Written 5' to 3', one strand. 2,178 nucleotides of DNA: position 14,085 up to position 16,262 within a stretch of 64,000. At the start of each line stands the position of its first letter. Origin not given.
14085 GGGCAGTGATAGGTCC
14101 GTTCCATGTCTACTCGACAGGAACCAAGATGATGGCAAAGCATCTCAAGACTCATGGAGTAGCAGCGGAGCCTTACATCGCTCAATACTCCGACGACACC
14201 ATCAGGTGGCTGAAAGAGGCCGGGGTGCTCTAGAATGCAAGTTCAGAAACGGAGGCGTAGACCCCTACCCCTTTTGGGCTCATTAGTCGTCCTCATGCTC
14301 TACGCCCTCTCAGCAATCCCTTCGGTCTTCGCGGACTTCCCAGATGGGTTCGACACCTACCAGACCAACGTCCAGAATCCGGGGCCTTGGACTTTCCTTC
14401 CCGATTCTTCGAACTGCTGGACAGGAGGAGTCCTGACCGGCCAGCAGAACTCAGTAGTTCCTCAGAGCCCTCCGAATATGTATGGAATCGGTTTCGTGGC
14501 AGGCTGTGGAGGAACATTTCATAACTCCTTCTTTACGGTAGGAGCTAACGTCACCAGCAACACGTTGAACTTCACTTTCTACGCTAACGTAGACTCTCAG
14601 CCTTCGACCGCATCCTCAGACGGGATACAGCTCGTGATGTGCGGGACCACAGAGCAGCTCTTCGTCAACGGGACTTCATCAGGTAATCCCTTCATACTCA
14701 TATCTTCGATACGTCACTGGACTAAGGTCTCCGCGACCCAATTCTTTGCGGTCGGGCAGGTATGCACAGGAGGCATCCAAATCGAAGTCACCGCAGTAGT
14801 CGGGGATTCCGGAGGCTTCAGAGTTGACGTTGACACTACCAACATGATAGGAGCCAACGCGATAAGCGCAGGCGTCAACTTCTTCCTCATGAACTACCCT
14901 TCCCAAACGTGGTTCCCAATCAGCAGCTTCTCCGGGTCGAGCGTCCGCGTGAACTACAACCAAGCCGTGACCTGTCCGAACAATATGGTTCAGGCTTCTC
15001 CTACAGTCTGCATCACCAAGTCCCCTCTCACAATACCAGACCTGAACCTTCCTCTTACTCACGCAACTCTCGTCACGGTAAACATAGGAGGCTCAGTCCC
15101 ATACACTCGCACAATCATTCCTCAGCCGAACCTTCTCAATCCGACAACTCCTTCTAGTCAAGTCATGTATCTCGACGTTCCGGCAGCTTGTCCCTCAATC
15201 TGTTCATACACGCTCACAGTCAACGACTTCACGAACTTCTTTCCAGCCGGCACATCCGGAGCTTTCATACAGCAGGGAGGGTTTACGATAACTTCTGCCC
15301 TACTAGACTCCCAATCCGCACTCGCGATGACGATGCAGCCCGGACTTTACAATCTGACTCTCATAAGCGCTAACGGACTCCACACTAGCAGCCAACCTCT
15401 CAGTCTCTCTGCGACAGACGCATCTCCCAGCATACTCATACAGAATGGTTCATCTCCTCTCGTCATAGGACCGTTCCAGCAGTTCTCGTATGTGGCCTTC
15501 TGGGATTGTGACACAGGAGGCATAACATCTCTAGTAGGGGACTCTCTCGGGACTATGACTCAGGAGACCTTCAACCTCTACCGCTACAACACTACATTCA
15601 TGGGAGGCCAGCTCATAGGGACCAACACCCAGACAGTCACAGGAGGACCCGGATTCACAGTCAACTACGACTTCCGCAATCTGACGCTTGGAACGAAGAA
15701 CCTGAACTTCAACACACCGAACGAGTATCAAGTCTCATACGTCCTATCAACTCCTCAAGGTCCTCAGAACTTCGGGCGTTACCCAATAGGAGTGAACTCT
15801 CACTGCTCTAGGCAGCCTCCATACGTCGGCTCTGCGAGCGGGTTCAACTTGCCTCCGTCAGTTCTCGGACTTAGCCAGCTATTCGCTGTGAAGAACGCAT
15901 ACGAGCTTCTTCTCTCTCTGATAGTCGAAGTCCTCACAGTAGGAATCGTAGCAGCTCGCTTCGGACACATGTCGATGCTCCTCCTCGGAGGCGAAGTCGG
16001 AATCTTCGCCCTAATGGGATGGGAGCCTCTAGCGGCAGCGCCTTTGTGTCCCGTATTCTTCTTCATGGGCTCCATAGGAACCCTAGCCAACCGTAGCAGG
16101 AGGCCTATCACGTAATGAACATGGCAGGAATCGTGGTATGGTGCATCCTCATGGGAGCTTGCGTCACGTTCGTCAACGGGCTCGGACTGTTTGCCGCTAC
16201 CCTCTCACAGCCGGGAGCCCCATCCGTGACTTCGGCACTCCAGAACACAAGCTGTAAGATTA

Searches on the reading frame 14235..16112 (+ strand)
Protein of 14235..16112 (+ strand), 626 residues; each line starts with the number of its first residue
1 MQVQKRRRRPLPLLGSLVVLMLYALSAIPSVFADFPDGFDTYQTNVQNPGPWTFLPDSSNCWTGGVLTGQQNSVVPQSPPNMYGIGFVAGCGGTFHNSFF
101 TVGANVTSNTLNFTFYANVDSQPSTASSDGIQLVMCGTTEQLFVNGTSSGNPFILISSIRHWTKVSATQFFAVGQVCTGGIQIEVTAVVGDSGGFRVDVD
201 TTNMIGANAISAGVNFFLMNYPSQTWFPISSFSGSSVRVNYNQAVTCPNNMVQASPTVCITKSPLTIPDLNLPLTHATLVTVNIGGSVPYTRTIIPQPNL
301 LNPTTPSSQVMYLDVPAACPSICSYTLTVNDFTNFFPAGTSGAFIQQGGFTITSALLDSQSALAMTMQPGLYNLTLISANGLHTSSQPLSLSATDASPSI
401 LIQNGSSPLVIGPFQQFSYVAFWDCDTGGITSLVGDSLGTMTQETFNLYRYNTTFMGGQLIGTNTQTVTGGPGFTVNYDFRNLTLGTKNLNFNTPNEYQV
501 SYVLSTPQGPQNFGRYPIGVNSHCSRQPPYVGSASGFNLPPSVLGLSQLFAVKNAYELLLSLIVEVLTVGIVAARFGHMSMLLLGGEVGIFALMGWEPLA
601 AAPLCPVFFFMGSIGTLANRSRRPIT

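Call 11: search_protein_families(library=phrogs, proteins=[window:14235-16112:+], max_evalue=0.001)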
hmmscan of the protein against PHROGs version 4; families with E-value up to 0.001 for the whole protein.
window:14235-16112:+ (626 aa): 0 families

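Call 17: search_protein_families(library=pfam, proteins=[window:14235-16112:+], max_evalue=0.01)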
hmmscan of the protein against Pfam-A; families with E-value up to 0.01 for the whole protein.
window:14235-16112:+ (626 aa): 0 families

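Call 23: search_dna_similar(query=window:14235-16112:+, collection=phages, mode=protein, max_evalue=0.001, max_rows=15)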
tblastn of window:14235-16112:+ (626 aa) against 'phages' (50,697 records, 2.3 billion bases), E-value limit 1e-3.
No match.

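Call 25: search_solved_structures(query=window:14235-16112:+, max_evalue=1)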
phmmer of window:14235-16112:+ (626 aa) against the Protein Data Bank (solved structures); distinct sequences matched with E-value up to 1: 0.
